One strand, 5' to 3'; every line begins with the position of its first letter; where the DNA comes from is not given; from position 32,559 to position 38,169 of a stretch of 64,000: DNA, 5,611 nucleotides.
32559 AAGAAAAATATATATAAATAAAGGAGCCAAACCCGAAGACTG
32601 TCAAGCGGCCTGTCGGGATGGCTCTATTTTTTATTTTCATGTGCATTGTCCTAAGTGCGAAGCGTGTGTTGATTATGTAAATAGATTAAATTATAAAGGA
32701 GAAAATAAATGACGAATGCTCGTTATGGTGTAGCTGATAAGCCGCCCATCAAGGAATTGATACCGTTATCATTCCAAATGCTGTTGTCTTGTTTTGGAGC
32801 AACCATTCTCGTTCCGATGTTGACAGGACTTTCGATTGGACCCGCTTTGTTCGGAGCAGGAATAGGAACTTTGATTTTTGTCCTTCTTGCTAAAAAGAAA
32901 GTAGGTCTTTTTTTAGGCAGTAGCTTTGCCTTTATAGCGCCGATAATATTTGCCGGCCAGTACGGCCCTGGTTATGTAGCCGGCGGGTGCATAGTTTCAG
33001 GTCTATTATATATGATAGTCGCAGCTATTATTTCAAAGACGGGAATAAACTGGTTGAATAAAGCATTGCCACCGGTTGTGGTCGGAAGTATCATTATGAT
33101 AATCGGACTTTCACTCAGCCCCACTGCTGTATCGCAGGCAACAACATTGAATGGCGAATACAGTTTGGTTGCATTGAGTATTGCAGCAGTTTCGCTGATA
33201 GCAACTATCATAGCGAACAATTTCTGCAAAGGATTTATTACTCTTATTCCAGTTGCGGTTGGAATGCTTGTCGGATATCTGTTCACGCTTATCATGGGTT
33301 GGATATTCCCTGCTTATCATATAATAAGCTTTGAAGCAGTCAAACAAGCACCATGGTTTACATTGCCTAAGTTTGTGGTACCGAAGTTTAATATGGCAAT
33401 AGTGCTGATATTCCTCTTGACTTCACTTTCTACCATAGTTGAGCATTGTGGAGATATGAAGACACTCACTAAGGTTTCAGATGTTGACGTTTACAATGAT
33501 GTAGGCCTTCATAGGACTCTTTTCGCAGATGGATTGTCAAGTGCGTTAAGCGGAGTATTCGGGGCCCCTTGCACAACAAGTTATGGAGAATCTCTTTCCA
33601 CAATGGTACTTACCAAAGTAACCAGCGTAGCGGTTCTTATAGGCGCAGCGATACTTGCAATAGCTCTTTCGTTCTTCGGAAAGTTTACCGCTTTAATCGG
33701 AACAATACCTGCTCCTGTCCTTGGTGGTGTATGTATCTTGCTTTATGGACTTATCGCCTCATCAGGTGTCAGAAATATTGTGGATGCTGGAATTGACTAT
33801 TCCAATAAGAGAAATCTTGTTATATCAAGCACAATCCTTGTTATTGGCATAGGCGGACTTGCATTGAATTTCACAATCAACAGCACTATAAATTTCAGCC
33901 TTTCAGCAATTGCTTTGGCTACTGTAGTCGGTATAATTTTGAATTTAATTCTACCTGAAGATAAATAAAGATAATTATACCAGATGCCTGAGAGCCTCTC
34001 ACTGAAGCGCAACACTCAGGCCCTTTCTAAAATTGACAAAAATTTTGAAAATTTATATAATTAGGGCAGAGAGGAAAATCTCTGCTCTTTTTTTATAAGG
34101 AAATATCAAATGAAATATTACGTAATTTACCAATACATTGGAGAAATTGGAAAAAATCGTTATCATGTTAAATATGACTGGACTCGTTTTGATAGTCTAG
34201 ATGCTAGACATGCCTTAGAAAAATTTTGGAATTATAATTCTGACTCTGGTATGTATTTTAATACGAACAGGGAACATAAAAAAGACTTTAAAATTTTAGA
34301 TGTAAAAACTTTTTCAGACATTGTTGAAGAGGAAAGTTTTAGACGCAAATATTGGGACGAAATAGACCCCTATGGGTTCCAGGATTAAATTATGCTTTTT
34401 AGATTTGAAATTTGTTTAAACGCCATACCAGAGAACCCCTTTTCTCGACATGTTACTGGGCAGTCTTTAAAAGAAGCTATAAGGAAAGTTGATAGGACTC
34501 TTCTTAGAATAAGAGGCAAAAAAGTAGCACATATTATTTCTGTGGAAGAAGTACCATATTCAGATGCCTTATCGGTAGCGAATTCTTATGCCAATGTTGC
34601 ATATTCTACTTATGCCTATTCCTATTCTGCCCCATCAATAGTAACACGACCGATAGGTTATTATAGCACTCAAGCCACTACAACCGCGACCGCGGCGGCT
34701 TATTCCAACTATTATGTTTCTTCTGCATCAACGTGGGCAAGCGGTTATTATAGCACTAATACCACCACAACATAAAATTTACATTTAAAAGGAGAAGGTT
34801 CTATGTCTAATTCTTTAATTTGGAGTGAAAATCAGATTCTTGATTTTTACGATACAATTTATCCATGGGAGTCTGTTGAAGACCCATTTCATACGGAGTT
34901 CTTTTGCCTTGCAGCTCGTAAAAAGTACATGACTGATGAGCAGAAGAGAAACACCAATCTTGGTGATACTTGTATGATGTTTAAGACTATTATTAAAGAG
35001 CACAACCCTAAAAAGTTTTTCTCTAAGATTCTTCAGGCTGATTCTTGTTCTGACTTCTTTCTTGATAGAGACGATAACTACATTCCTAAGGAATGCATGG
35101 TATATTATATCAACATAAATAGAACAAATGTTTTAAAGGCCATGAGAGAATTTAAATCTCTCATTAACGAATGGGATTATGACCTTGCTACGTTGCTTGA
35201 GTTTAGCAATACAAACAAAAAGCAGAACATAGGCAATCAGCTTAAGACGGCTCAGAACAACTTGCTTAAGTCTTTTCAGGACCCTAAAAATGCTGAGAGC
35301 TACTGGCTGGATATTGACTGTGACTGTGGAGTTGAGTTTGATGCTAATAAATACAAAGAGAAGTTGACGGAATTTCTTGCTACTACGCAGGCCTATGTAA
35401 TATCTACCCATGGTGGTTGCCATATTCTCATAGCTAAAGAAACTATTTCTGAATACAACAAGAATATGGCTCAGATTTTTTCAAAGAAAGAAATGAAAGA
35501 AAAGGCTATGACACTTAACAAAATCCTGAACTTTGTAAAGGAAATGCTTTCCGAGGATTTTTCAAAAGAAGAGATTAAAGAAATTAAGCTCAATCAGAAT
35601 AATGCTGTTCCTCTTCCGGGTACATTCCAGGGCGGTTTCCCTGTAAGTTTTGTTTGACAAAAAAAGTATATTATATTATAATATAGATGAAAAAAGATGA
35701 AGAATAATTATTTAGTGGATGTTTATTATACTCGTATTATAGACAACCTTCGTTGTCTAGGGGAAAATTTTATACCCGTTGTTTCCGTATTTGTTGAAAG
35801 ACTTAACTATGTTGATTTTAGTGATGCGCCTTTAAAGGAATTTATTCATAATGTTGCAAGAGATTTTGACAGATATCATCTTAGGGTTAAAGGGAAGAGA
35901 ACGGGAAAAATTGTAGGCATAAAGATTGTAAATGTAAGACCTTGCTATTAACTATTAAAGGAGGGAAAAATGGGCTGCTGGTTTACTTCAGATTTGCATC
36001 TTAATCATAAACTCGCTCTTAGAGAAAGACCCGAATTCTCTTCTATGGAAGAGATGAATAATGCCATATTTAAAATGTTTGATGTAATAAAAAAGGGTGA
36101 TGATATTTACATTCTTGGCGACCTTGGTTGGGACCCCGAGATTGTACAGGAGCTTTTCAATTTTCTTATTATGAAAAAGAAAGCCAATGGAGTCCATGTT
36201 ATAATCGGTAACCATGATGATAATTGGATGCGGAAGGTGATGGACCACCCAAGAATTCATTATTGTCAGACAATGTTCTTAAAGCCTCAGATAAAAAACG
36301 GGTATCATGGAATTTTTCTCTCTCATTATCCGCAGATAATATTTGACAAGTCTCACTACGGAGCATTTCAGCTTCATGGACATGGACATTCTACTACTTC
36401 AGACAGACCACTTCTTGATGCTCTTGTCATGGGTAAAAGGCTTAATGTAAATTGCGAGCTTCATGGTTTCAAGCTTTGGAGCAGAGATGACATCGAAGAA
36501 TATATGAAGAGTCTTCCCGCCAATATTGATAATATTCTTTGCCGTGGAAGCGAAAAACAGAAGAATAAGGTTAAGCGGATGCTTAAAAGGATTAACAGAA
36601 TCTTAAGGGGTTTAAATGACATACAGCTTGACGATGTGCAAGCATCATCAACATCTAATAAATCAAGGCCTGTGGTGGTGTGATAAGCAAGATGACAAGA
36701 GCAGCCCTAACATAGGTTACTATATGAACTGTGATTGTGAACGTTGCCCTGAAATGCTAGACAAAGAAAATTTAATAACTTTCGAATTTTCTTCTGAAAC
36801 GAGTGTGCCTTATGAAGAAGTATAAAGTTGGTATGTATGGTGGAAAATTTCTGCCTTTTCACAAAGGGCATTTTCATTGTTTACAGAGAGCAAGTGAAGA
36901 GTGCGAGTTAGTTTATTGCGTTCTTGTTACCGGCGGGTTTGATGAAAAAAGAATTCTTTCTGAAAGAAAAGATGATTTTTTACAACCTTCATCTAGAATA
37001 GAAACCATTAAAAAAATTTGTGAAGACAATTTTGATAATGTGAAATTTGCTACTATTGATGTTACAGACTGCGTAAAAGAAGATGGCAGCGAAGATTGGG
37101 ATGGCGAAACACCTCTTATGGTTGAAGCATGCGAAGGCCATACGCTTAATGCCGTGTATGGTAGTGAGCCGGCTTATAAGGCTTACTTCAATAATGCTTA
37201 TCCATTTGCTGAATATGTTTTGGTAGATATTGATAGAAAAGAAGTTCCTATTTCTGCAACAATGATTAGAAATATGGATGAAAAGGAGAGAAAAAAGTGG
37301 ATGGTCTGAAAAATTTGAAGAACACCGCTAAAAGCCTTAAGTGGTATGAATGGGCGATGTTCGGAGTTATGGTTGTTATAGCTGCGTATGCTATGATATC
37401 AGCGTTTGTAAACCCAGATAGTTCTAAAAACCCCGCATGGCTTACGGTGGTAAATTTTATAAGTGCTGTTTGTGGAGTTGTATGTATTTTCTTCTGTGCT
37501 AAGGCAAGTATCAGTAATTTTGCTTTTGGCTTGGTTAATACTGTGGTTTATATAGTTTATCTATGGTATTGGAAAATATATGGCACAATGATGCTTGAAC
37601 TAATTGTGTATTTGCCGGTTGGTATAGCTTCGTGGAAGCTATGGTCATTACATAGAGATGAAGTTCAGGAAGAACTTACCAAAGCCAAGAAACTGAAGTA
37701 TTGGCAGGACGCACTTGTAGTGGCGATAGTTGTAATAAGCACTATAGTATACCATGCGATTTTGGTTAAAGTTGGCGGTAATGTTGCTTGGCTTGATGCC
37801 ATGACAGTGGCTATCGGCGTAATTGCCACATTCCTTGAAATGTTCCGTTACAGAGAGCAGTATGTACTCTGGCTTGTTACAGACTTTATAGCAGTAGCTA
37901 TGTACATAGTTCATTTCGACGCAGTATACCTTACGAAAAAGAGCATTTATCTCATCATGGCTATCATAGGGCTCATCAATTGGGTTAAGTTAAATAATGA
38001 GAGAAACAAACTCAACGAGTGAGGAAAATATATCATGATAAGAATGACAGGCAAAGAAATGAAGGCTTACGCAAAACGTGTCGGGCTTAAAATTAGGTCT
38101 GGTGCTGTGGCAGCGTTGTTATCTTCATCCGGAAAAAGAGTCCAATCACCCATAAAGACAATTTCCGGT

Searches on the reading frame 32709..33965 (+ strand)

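Call 13: search_protein_families(library=phrogs, proteins=[window:32709-33965:+], max_evalue=0.00001)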
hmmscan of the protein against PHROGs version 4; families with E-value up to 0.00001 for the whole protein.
window:32709-33965:+ (419 aa): 1 family
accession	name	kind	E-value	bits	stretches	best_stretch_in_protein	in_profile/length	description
phrog_20031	-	unknown function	6.7e-66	224.1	1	13-417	6-438/453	-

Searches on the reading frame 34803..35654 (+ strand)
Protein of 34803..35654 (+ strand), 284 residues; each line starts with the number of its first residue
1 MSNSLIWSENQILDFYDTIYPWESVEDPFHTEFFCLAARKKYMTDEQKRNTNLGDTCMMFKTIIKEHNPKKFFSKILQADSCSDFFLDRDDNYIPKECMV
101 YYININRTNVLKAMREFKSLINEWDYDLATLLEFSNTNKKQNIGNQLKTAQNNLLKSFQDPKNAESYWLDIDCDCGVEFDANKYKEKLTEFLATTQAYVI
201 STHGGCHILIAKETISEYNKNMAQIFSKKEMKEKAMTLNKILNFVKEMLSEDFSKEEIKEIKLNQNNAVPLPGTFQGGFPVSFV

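Call 13: search_protein_families(library=phrogs, proteins=[window:34803-35654:+], max_evalue=0.00001)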
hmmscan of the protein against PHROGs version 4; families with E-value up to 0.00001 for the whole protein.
window:34803-35654:+ (284 aa): 0 families

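Call 83: search_solved_structures(query=window:34803-35654:+, max_evalue=1)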
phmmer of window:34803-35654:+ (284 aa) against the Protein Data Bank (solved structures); distinct sequences matched with E-value up to 1: 0.

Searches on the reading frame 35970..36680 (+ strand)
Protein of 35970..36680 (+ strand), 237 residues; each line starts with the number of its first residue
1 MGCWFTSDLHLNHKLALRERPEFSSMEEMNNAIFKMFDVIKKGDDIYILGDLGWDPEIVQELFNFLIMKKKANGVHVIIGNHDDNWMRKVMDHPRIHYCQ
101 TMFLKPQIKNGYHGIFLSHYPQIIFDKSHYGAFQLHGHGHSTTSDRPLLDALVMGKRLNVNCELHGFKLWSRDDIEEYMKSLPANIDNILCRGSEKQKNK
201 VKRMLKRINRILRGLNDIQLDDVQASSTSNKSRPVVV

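Call 7: search_protein_families(library=pfam, proteins=[window:35970-36680:+], max_evalue=0.01)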
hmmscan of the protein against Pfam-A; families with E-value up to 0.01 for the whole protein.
window:35970-36680:+ (237 aa): 1 family
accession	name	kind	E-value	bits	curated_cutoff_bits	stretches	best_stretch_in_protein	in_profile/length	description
PF00149.33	Metallophos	-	8.4e-05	23.5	21.5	1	4-121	4-116/191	Calcineurin-like phosphoesterase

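Call 9: search_protein_families(library=phrogs, proteins=[window:35970-36680:+], max_evalue=0.001)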
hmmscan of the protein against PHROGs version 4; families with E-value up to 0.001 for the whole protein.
window:35970-36680:+ (237 aa): 2 families
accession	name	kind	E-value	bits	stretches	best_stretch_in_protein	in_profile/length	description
phrog_547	-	other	4.2e-34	118.7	1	2-190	30-210/245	phosphoesterase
phrog_1649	-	other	5.2e-06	26.3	1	4-85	39-106/308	metallo-phosphoesterase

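Call 16: search_protein_families(library=ncbifam, proteins=[window:35970-36680:+], max_evalue=0.001)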
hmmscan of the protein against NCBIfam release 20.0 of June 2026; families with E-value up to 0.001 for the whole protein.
window:35970-36680:+ (237 aa): 1 family
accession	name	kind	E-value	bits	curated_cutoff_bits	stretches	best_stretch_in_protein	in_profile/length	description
TIGR04123.1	P_estr_lig_assc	hypoth_equivalog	0.00062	19.2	150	1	6-140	26-151/207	ligase-associated DNA damage response endonuclease PdeM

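Call 26: search_solved_structures(query=window:35970-36680:+, max_evalue=0.1)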
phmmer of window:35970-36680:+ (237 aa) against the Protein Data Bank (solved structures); distinct sequences matched with E-value up to 0.1: 0.

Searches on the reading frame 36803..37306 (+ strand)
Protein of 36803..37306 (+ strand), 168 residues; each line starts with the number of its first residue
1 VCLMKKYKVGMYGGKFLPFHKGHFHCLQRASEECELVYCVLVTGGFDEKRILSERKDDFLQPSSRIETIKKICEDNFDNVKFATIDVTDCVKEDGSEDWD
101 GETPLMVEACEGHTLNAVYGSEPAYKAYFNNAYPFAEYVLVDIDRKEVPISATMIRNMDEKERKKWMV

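Call 13: search_protein_families(library=phrogs, proteins=[window:36803-37306:+], max_evalue=0.00001)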
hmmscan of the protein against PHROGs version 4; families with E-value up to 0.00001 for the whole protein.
window:36803-37306:+ (168 aa): 1 family
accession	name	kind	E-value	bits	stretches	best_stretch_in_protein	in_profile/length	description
phrog_3462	-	moron, auxiliary metabolic gene and host takeover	2.5e-27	97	1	8-160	3-151/346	nicotinamide-nucleotide adenylyltransferase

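Call 16: search_protein_families(library=ncbifam, proteins=[window:36803-37306:+], max_evalue=0.001)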
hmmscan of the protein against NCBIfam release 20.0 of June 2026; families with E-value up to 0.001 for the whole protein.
window:36803-37306:+ (168 aa): 13 families
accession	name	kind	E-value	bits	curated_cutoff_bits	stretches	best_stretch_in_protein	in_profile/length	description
TIGR01526.1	nadR_NMN_Atrans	equivalog_domain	4.9e-15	55.6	341.15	1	8-157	2-144/325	nicotinamide-nucleotide adenylyltransferase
NF003791.0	PRK05379.2-3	equivalog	5.3e-08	32.4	409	1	4-157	2-144/340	bifunctional nicotinamide-nucleotide adenylyltransferase/Nudix hydroxylase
TIGR00125.1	cyt_tran_rel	domain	6.6e-08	32.6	27.7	1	9-72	1-59/65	adenylyltransferase/cytidyltransferase family protein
NF003787.0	PRK05379.1-4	equivalog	6.4e-06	25.4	449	1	5-164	7-157/346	bifunctional nicotinamide-nucleotide adenylyltransferase/Nudix hydroxylase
NF000841.0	PRK00071.1-4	equivalog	1.9e-05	24.6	197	0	5-42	5-42/194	nicotinate-nucleotide adenylyltransferase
NF005988.0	PRK08099.1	equivalog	2.3e-05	23.7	201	1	5-157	62-213/411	multifunctional transcriptional regulator/nicotinamide-nucleotide adenylyltransferase/ribosylnicotinamide kinase NadR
NF001985.0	PRK00777.1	subfamily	2.7e-05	24.3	104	1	6-89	3-82/157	pantetheine-phosphate adenylyltransferase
TIGR00482.1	TIGR00482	equivalog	2.8e-05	24.3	112.45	0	11-76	1-62/194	nicotinate (nicotinamide) nucleotide adenylyltransferase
NF000840.1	PRK00071.1-3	equivalog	8.3e-05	22.1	150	0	5-48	4-47/201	nicotinate-nucleotide adenylyltransferase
NF000843.0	PRK00071.2-2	equivalog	9.2e-05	22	240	1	4-38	9-43/212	nicotinate-nucleotide adenylyltransferase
TIGR01510.1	coaD_prev_kdtB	equivalog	0.00015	21.8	103.3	1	10-86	2-68/155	pantetheine-phosphate adenylyltransferase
NF005519.0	PRK07152.1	equivalog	0.00046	19.2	315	0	8-81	2-70/361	nicotinate-nucleotide adenylyltransferase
NF002243.0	PRK01153.1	subfamily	0.00088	18.9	127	0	10-89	3-77/175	nicotinamide-nucleotide adenylyltransferase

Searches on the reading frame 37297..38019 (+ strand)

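Call 13: search_protein_families(library=phrogs, proteins=[window:37297-38019:+], max_evalue=0.00001)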
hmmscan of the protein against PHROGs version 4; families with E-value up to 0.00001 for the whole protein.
window:37297-38019:+ (241 aa): 1 family
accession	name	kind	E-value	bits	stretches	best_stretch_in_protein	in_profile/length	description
phrog_1880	-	moron, auxiliary metabolic gene and host takeover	1.4e-34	120.7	1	17-236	15-233/235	PnuC-like nicotinamide mononucleotide transport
